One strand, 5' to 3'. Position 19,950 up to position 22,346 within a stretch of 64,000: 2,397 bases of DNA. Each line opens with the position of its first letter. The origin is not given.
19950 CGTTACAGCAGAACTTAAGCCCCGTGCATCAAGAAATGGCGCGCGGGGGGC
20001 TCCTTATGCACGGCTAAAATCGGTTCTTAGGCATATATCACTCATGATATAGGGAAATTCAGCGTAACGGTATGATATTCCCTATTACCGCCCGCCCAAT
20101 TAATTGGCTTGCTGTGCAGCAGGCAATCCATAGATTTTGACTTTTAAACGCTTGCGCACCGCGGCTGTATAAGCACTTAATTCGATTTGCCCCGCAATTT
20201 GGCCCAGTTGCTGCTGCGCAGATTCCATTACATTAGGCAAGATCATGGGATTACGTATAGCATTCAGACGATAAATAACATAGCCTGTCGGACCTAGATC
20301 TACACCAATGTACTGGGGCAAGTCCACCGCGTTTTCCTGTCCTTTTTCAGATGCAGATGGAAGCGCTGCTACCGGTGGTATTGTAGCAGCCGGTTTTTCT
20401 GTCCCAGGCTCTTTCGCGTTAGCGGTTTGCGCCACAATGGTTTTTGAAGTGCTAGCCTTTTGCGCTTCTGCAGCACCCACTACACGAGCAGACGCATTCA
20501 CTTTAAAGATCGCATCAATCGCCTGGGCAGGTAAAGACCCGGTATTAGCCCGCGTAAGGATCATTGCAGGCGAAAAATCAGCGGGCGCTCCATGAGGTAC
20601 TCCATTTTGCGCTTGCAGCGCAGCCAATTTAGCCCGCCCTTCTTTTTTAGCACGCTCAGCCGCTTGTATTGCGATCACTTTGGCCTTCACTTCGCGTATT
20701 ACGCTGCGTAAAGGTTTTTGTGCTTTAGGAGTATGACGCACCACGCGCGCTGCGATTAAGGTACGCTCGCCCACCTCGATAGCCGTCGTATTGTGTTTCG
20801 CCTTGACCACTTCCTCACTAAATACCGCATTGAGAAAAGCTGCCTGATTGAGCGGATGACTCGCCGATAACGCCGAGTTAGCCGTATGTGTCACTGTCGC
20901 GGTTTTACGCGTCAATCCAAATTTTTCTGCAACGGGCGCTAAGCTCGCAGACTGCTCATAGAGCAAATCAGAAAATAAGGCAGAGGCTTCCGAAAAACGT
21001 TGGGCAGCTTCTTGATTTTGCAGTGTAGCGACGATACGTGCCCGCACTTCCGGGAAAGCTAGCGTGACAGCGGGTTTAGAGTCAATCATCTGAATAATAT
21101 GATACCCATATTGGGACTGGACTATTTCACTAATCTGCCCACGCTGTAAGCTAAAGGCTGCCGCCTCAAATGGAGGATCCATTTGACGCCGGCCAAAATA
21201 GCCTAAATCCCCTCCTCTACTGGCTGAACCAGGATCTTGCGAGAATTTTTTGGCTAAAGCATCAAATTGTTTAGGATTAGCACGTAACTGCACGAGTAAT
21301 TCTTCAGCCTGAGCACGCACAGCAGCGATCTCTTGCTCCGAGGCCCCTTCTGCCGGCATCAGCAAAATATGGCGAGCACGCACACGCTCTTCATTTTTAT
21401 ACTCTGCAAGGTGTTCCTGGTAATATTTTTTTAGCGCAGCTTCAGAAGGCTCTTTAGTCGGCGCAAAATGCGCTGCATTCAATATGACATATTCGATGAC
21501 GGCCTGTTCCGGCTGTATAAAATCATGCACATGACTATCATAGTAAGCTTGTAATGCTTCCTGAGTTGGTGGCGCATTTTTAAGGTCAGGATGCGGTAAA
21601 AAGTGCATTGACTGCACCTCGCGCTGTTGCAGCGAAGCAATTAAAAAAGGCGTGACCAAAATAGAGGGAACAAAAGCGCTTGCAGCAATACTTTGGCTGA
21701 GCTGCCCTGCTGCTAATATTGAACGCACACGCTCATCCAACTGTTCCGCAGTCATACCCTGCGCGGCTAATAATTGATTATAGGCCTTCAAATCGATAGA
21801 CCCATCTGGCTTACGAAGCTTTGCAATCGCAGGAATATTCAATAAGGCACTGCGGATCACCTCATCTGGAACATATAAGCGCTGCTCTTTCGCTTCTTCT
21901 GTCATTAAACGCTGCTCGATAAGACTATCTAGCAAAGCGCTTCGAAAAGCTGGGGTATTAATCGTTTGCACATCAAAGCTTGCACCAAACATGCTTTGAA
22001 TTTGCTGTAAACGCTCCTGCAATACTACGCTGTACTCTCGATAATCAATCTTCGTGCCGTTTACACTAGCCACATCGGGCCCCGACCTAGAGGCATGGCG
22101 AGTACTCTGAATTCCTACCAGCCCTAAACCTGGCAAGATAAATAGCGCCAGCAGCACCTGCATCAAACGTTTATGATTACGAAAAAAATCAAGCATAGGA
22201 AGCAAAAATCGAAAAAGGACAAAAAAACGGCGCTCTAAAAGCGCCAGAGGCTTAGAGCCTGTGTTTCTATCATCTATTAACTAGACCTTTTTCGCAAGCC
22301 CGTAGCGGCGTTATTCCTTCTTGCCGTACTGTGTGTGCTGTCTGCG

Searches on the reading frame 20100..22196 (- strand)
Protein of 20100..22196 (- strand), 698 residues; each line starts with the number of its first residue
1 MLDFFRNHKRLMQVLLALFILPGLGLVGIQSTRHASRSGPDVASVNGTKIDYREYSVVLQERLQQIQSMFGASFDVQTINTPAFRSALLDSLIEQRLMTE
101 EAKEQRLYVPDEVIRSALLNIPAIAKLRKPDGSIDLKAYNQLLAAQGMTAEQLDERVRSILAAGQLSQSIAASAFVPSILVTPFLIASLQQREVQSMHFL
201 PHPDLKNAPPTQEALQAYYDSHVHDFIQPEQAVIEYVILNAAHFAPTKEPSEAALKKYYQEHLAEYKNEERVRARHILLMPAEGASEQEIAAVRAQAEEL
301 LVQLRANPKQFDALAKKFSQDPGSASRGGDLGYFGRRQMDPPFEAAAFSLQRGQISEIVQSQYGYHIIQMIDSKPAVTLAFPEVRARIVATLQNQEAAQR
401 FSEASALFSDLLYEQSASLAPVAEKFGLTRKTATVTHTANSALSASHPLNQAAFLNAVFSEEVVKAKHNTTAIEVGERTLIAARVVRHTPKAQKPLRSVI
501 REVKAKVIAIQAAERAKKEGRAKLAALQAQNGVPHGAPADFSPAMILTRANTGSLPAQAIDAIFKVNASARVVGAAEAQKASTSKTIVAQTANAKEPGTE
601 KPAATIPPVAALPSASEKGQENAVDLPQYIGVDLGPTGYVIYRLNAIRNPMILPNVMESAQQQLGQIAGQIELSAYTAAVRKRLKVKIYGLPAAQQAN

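Call 37: find_encoding_contigs(protein=window:20100-22196:-, flank=1000, max_places=10)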
Protein window:20100-22196:- (698 aa): no gene with exactly this product is on record in the collection.

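Call 52: list_cluster_members(proteins=[window:20100-22196:-, window:14817-18113:-, window:14135-14611:-, window:13549-14043:+, window:25153-26955:-, window:25153-26943:-, window:18226-19371:-, window:47761-48837:-, window:50369-51877:+, window:60365-62068:+])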
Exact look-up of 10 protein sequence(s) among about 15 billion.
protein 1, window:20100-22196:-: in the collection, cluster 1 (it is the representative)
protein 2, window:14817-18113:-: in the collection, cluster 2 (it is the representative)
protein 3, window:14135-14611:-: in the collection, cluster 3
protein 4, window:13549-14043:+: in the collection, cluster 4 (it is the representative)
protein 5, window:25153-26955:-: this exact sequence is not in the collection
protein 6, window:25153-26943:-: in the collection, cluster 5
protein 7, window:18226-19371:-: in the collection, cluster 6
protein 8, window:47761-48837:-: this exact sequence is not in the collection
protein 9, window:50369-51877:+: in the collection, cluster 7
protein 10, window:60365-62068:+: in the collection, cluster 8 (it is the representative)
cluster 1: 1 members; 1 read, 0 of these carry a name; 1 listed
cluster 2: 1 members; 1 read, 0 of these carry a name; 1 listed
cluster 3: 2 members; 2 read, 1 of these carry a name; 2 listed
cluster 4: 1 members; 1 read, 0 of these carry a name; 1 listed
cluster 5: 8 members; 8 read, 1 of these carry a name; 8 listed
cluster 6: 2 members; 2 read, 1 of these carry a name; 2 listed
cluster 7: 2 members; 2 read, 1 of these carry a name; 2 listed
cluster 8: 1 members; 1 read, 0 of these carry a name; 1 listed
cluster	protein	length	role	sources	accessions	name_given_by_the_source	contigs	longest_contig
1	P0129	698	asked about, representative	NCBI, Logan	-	-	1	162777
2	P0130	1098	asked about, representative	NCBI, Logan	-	-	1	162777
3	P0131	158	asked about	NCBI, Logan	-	-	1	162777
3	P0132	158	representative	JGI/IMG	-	transcription elongation factor GreA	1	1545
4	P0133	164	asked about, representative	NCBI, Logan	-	-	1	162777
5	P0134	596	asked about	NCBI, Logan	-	-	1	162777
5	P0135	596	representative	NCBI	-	-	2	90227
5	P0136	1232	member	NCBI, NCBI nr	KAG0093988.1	hypothetical protein BGZ92_010713 [Podila epicladia]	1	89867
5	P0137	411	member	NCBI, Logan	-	-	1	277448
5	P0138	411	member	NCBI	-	-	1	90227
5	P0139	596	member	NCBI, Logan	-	-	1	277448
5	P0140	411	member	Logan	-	-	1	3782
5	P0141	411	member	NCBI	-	-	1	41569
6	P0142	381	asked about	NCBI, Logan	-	-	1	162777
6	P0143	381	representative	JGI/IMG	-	carbamoyl-phosphate synthase small subunit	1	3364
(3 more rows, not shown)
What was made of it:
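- Tried and rejected: The cluster look-up of LepA finally tied the window to Mortierellaceae endobacteria (call 52).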

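Call 53: find_encoding_contigs(protein=P0139, flank=10000, max_places=4)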
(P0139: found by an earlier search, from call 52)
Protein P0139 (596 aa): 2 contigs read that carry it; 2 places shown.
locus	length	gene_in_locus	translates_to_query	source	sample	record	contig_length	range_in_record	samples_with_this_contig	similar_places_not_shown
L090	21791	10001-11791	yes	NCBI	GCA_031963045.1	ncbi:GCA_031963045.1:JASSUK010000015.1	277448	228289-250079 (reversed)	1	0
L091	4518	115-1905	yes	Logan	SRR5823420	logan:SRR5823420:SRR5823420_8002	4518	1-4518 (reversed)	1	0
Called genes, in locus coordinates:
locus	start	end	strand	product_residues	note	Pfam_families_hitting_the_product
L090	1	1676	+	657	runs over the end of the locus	PF07715:Plug, PF00593:TonB_dep_Rec_b-barrel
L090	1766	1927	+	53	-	-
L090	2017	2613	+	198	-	PF02620:YceD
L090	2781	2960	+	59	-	PF01783:Ribosomal_L32p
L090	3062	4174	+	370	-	PF02504:FA_synthesis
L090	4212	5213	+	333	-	PF00195:Chal_sti_synt_N (faint), PF00108:Thiolase_N, PF08545:ACP_syn_III, PF08541:ACP_syn_III_C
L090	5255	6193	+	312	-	PF00698:Acyl_transf_1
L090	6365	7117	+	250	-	PF00106:adh_short, PF23441:SDR (weak), PF08659:KR, PF13561:adh_short_C2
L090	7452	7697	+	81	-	PF00550:PP-binding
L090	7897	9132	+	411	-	PF00109:ketoacyl-synt, PF02801:Ketoacyl-synt_C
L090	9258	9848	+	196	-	PF07638:Sigma70_ECF (weak), PF04542:Sigma70_r2, PF08281:Sigma70_r4_2, PF04545:Sigma70_r4 (weak)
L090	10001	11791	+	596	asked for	PF00009:GTP_EFTU, PF03144:GTP_EFTU_D2, PF00679:EFG_C, PF06421:LepA_C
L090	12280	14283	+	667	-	PF13623:SurA_N_2, PF13624:SurA_N_3, PF13145:Rotamase_2, PF13616:Rotamase_3, PF00639:Rotamase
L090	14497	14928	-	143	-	PF04386:SspB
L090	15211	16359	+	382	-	PF00988:CPSase_sm_chain, PF00117:GATase, PF07722:Peptidase_C26 (weak)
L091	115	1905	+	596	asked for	PF00009:GTP_EFTU, PF03144:GTP_EFTU_D2, PF00679:EFG_C, PF06421:LepA_C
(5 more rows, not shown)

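Call 54: find_encoding_contigs(protein=P0135, flank=10000, max_places=4)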
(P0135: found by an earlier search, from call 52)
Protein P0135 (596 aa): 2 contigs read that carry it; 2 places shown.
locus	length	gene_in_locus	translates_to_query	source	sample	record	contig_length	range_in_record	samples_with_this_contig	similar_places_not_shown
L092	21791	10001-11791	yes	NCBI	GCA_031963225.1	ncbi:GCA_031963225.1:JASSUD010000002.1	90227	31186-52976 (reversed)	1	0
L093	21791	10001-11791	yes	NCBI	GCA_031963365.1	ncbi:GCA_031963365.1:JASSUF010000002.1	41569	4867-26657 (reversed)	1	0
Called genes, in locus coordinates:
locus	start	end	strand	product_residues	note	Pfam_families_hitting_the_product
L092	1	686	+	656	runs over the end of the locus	PF07715:Plug, PF00593:TonB_dep_Rec_b-barrel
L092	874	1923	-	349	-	PF00646:F-box (faint)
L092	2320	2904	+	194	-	PF02620:YceD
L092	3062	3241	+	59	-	PF01783:Ribosomal_L32p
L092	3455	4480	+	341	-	PF02504:FA_synthesis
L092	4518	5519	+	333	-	PF00108:Thiolase_N, PF08545:ACP_syn_III, PF08541:ACP_syn_III_C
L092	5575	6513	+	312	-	PF00698:Acyl_transf_1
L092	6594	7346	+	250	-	PF00106:adh_short, PF23441:SDR (weak), PF08659:KR, PF13561:adh_short_C2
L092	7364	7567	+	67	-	-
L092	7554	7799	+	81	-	PF00550:PP-binding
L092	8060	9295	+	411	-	PF00109:ketoacyl-synt, PF02801:Ketoacyl-synt_C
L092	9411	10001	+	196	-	PF07638:Sigma70_ECF (weak), PF04542:Sigma70_r2, PF08281:Sigma70_r4_2, PF04545:Sigma70_r4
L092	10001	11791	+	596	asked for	PF00009:GTP_EFTU, PF03144:GTP_EFTU_D2, PF00679:EFG_C, PF06421:LepA_C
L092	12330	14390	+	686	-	PF13623:SurA_N_2, PF13624:SurA_N_3, PF13145:Rotamase_2, PF13616:Rotamase_3, PF00639:Rotamase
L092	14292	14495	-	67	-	-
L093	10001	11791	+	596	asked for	PF00009:GTP_EFTU, PF03144:GTP_EFTU_D2, PF00679:EFG_C, PF06421:LepA_C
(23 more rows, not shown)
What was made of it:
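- The 90%-identity LepA cluster contains a protein annotated in the fungus Podila epicladia and BRE MAGs (calls 52-54).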
